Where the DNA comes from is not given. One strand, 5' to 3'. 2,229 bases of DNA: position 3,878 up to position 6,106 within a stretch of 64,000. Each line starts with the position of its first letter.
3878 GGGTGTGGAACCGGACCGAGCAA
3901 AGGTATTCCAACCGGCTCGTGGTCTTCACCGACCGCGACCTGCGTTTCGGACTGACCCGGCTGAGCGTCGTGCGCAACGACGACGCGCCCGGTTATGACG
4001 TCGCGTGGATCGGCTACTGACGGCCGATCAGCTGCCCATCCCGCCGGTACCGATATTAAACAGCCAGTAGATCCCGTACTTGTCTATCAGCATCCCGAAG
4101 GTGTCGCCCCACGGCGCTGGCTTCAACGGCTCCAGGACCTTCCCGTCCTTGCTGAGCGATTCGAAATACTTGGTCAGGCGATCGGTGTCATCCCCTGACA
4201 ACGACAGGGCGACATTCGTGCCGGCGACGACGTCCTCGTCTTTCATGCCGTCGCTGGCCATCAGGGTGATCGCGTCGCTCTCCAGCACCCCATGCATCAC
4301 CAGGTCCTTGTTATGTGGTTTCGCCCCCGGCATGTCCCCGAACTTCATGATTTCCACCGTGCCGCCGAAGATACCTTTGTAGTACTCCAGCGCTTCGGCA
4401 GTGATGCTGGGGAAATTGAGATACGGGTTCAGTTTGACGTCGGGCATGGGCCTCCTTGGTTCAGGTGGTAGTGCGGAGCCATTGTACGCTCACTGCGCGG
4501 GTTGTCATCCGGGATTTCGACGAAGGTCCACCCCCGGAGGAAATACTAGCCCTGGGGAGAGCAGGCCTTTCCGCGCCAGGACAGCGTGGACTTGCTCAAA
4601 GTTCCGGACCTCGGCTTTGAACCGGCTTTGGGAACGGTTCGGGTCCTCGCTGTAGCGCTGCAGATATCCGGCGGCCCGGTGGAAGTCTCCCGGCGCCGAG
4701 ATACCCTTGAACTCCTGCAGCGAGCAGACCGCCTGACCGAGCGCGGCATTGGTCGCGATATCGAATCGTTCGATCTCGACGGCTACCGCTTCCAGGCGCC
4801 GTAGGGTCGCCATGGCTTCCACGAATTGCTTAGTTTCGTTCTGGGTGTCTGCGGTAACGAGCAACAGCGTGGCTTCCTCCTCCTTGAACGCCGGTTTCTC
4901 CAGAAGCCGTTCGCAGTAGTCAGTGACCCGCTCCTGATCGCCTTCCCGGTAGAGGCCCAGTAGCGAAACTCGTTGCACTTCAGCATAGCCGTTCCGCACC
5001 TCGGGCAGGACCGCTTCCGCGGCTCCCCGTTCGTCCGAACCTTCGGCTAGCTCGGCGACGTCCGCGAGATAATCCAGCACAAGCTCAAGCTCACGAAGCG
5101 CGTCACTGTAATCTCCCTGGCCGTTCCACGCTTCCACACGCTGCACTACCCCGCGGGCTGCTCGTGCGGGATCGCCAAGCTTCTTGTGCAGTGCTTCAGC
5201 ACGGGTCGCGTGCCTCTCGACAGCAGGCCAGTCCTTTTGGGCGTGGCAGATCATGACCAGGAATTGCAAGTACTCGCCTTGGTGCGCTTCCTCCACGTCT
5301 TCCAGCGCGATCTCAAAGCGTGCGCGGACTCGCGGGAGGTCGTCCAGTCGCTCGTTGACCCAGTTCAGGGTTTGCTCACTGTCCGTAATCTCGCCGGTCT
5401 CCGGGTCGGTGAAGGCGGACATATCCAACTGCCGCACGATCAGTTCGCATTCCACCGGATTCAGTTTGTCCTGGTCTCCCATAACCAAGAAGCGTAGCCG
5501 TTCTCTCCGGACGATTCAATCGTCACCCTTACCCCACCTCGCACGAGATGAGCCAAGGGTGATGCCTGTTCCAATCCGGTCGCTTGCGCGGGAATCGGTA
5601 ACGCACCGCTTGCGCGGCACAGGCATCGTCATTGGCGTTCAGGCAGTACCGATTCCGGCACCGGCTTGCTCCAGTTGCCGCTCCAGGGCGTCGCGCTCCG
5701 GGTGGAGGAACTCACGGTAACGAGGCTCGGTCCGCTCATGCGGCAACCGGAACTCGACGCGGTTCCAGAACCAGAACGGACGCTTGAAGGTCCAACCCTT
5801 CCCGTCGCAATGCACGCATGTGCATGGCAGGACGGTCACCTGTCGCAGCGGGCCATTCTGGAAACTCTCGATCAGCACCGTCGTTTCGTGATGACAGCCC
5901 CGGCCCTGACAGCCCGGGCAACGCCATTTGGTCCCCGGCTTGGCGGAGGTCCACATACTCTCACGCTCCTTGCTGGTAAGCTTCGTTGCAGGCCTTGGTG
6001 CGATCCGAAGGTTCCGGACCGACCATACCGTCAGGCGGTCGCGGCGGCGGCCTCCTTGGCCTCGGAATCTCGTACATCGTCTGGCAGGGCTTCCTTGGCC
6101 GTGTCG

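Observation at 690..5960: Duplicated module: small DnaJ-like zinc-ribbon protein plus a 99-bp structured element conserved better than the protein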

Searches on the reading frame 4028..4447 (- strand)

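Call 8: search_protein_families(library=pfam, proteins=[window:4028-4447:-], max_evalue=0.1)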
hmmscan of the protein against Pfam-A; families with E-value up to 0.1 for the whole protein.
window:4028-4447:- (139 aa): 2 families
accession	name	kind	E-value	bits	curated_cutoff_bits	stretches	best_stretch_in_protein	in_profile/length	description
PF06983.19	3-dmu-9_3-mt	-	4.9e-08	33.9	24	1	5-128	2-113/116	3-demethylubiquinone-9 3-methyltransferase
PF00903.31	Glyoxalase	-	3.7e-06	27.8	20.6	1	17-128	13-119/121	Glyoxalase/Bleomycin resistance protein/Dioxygenase superfamily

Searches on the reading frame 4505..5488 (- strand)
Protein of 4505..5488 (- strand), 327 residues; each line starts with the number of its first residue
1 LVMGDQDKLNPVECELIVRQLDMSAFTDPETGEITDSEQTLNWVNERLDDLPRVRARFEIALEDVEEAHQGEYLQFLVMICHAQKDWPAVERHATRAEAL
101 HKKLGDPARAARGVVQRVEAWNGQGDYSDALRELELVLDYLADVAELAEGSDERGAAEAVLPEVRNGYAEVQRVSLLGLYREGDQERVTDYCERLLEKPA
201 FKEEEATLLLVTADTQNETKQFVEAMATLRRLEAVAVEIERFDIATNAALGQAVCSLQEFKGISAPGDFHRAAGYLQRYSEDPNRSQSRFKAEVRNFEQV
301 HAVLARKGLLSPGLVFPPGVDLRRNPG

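Call 8: search_protein_families(library=pfam, proteins=[window:4505-5488:-], max_evalue=0.1)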
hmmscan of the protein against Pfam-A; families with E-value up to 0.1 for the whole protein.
window:4505-5488:- (327 aa): 1 family
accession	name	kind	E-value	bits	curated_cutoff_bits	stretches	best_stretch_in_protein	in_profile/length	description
PF25063.1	ARM_TT21_C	-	0.047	14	35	1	172-258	21-107/209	Tetratricopeptide repeat protein 21 C-terminal ARM domain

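Call 45: find_homologous_proteins(query=window:4505-5482:-, max_evalue=0.001)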
Query window:4505-5482:- (325 aa): 1 proteins with E <= 0.001 among 8000 candidates.
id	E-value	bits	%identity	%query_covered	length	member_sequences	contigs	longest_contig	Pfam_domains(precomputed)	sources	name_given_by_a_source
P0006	5.0e-211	718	100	100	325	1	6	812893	-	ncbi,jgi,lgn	ncbi:MAG TPA: hypothetical protein VIF43_00470 [Patescibacteria group bacterium]|jgi:tetratricopepti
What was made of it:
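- On Riboswitch / cis-regulatory leader: The downstream genes are unrelated (calls 8, 45).
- The downstream genes are unrelated in the two copies (calls 8, 45).
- Tried and rejected: It is an orphan with only a self hit (call 45).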

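Call 63: search_protein_families(library=padloc, proteins=[window:4505-5482:-], max_evalue=0.01)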
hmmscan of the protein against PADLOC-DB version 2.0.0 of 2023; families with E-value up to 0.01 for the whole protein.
window:4505-5482:- (325 aa): 0 families

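Call 64: search_protein_families(library=ncbifam, proteins=[window:4505-5482:-], max_evalue=0.01)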
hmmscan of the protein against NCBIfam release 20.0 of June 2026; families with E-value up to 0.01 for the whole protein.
window:4505-5482:- (325 aa): 1 family
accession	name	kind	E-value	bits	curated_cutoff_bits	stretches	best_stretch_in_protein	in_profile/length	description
NF052415.1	T3SS_chap_SctY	equivalog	0.0018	18.8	70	1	163-229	36-102/106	type III secretion apparatus assembly chaperone SctY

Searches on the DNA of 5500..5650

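Call 81: search_rna_families(source=window, start=5500, end=5650, threshold=evalue, max_evalue=10)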
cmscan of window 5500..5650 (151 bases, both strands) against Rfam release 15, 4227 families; matches with E-value up to 10: 2.
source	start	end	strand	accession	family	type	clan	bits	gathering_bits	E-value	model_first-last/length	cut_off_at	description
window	5513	5565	-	RF01322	CRISPR-DR9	Gene; CRISPR;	-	14.5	45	1.1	1-37/37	no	CRISPR RNA direct repeat element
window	5612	5636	-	RF01152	sR1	Gene; snRNA; snoRNA; CD-box;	-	7.7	45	6.9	1-57/57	no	Small nucleolar RNA sR1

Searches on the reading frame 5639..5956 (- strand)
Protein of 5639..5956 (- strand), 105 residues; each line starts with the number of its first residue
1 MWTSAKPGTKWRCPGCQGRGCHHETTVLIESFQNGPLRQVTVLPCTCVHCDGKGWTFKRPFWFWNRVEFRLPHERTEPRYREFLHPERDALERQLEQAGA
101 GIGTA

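Call 8: search_protein_families(library=pfam, proteins=[window:5639-5956:-], max_evalue=0.1)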
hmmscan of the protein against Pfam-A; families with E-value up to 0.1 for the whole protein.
window:5639-5956:- (105 aa): 1 family
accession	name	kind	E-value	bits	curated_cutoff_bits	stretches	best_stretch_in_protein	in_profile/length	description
PF00684.25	DnaJ_CXXCXGXG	-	0.019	15.6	32.7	0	5-58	9-55/65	DnaJ central domain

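Call 9: find_homologous_proteins(query=window:5639-5956:-, max_evalue=0.01)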
Query window:5639-5956:- (105 aa): 1 proteins with E <= 0.01 among 2 candidates.
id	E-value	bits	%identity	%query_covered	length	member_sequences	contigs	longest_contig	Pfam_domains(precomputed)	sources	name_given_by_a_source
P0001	3.7e-71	255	100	100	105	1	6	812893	-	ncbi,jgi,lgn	ncbi:MAG TPA: hypothetical protein VIF43_00465 [Patescibacteria group bacterium]|jgi:hypothetical pr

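Call 11: find_encoding_contigs(protein=P0001, flank=10000, max_places=10)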
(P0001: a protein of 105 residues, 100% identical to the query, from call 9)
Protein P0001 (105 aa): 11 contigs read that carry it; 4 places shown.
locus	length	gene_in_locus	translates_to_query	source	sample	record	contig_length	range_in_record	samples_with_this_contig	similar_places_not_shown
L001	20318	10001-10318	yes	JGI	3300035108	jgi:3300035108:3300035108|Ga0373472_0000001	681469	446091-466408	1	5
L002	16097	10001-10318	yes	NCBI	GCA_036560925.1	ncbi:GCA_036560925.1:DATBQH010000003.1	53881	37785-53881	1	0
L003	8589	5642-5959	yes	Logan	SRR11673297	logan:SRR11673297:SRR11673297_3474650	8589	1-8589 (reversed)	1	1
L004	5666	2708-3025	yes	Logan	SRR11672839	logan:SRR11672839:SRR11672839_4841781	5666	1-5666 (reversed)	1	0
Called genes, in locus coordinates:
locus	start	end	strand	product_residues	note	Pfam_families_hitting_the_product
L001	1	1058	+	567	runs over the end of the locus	PF04607:RelA_SpoT, PF02824:TGS (weak)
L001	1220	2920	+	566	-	PF00083:Sugar_tr, PF07690:MFS_1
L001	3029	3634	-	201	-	-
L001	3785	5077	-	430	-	PF04851:ResIII, PF00270:DEAD, PF00271:Helicase_C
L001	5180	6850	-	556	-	PF08299:Bac_DnaA_C (faint)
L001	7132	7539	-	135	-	-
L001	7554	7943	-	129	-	-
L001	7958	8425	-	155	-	-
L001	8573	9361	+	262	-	-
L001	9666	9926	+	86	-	-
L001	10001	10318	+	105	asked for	-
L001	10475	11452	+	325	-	-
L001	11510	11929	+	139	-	PF06983:3-dmu-9_3-mt, PF00903:Glyoxalase (weak)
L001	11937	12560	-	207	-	PF04203:Sortase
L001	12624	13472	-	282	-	PF11999:Ice_binding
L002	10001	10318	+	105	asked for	-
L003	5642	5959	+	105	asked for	-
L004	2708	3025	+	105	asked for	-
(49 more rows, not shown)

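Call 17: search_protein_representatives(alignment_id=A2)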
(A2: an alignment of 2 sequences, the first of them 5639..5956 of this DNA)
Query: 2 sequences, 105 profile positions. Proteins with E-value up to 0.001 (for the whole library): 5; up to 1e-10: 3; up to 1e-30: 2. The best 5 are listed.
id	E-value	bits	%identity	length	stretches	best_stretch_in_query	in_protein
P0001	6.3e-61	219.3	-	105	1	1-105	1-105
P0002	2.9e-44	165.8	-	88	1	1-100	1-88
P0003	4.0e-15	72.1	-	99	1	8-98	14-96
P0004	1.9e-08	50.6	-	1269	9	20-64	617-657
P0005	2.8e-08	50.1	-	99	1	8-95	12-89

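Call 20: find_homologous_proteins(query=A3, max_evalue=0.01)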
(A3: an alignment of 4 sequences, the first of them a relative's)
Query A3 (4 sequences) (99 aa, profile of the alignment): 4 proteins with E <= 0.01 among 253 candidates.
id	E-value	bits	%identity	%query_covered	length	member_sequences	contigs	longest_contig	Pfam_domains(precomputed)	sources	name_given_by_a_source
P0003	5.1e-43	163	100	100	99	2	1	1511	-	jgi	jgi:hypothetical protein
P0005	3.6e-39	151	51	85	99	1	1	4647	-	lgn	-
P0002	2.9e-36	141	43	82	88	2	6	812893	-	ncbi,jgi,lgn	jgi:predicted methyltransferase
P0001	1.5e-34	136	40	83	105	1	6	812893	-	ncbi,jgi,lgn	ncbi:MAG TPA: hypothetical protein VIF43_00465 [Patescibacteria group bacterium]|jgi:hypothetical pr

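Call 21: find_encoding_contigs(protein=P0003, flank=10000)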
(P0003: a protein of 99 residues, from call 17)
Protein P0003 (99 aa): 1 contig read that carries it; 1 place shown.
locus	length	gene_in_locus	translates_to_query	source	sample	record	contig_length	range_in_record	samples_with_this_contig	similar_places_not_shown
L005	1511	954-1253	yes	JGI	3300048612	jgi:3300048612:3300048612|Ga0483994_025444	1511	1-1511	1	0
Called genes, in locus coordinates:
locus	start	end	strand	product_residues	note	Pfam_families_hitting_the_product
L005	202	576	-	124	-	-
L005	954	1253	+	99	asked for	-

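Call 22: find_encoding_contigs(protein=P0005, flank=10000)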
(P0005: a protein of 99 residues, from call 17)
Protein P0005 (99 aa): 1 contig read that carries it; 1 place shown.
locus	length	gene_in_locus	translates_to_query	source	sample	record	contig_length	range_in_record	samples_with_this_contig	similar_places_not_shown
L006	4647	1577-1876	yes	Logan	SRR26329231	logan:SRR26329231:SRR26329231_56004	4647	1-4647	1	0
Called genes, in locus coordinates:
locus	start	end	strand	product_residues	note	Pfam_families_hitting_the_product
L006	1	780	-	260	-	?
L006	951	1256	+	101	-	-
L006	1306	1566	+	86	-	-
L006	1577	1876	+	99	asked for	-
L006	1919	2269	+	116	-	-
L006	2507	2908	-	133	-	PF03118:RNA_pol_A_CTD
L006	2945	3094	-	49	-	-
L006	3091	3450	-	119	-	-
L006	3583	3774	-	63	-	-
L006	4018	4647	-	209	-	?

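Call 50: predict_structure(alignment_id=A3)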
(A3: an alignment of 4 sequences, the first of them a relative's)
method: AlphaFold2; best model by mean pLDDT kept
length: 99 residues; sequences in the alignment: 4
mean_pLDDT: 44.8   pTM: 0.30
mean pLDDT of the five models: 44.8, 43.4, 42.9, 42.6, 41.0
residues with pLDDT >= 90: 0; 70-90: 0; 50-70: 23; < 50: 76
segments of 3 or more residues with pLDDT < 50: 1-19, 24-42, 46-72, 81-83, 97-99
pLDDT, mean of each block of 10 residues (from residue 1): 39 42 45 38 47 39 36 50 55 56
secondary structure, 60 per line:
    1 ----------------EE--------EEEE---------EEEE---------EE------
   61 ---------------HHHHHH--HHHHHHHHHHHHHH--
elements in order: E27-30 E40-43 H76-81 H84-97
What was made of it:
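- Tried and rejected: AlphaFold model of the zinc-ribbon protein: pLDDT 45, so no fold search was run (call 50).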

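Call 62: search_solved_structures(query=A3, max_evalue=1)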
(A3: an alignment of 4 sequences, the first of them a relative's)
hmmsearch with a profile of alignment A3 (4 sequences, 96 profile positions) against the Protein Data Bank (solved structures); distinct sequences matched with E-value up to 1: 6.
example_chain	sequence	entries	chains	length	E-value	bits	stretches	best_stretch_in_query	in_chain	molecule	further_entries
9axt_AN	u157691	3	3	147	0.045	17.1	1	31-81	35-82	Small ribosomal subunit protein eS10B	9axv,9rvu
1exk_A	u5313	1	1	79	0.32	14.4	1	15-55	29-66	DNAJ PROTEIN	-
7ubj_A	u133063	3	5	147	0.57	13.6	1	13-53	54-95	Antitermination protein Q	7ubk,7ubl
7zhs_A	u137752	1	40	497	0.66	13.4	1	8-52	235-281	Ubiquitin-like protein SMT3,DnaJ homolog subfamily A member 2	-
4mo1_A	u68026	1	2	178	0.75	13.2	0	13-53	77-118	Antitermination protein Q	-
7ubm_Q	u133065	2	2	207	0.99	12.8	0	13-52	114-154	Antitermination protein Q | Antitermination protein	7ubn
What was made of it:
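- On Pfam DnaJ_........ (for the protein): The best PDB profile hits have E of 0.045 or more (call 62).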

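Call 63: search_protein_families(library=padloc, proteins=[window:5639-5956:-, P0003, P0005], max_evalue=0.01)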
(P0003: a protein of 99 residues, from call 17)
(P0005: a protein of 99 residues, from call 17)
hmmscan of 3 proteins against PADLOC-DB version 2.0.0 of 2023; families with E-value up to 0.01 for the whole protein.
window:5639-5956:- (105 aa): 0 families

P0003 (99 aa): 0 families

P0005 (99 aa): 0 families

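Call 64: search_protein_families(library=ncbifam, proteins=[window:5639-5956:-, P0003, P0005], max_evalue=0.01)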
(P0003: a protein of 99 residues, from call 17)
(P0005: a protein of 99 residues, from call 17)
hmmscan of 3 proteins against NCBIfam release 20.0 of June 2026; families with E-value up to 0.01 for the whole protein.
window:5639-5956:- (105 aa): 0 families

P0003 (99 aa): 1 family
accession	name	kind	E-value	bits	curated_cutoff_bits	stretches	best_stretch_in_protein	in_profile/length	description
NF058604.1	RtpA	equivalog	0.00018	21.6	65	1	18-54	11-36/50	anti-TRAP protein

P0005 (99 aa): 0 families

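Call 77: list_cluster_members(proteins=[P0003, P0005, P0002, P0001])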
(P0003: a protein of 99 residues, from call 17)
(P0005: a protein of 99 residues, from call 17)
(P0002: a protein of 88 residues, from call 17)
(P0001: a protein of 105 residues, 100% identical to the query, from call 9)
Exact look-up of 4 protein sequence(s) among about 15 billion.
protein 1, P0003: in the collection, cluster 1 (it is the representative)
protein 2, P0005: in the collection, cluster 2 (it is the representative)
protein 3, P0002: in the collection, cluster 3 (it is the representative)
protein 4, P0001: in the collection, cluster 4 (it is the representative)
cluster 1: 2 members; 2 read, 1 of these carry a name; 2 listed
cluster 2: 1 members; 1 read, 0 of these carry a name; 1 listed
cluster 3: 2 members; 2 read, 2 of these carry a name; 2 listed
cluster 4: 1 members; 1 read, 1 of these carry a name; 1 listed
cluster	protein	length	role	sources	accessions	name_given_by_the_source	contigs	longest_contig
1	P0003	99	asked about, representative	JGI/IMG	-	hypothetical protein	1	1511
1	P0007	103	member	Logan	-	-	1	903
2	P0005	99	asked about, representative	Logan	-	-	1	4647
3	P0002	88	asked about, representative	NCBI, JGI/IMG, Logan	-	predicted methyltransferase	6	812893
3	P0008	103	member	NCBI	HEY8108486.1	MAG TPA: hypothetical protein VIF43_00500 [Patescibacteria group bacterium]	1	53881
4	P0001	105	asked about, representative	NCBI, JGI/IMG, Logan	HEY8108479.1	MAG TPA: hypothetical protein VIF43_00465 [Patescibacteria group bacterium] | hypothetical protein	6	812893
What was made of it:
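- Tried and rejected: Word-indexed searches and a full HMMER scan of 1.84 billion representatives found only P0001, P0002, P0003 (with its cluster member P0007) and P0005 (calls 9, 17, 20, 77).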

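Call 78: find_encoding_contigs(protein=P0007, flank=10000)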
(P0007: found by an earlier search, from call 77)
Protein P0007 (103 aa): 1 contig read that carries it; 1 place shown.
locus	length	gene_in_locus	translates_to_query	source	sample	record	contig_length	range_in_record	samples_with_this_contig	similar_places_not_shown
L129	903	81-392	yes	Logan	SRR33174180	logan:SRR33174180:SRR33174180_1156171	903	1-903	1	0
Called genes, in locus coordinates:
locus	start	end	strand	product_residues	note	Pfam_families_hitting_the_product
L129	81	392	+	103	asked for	-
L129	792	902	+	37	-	?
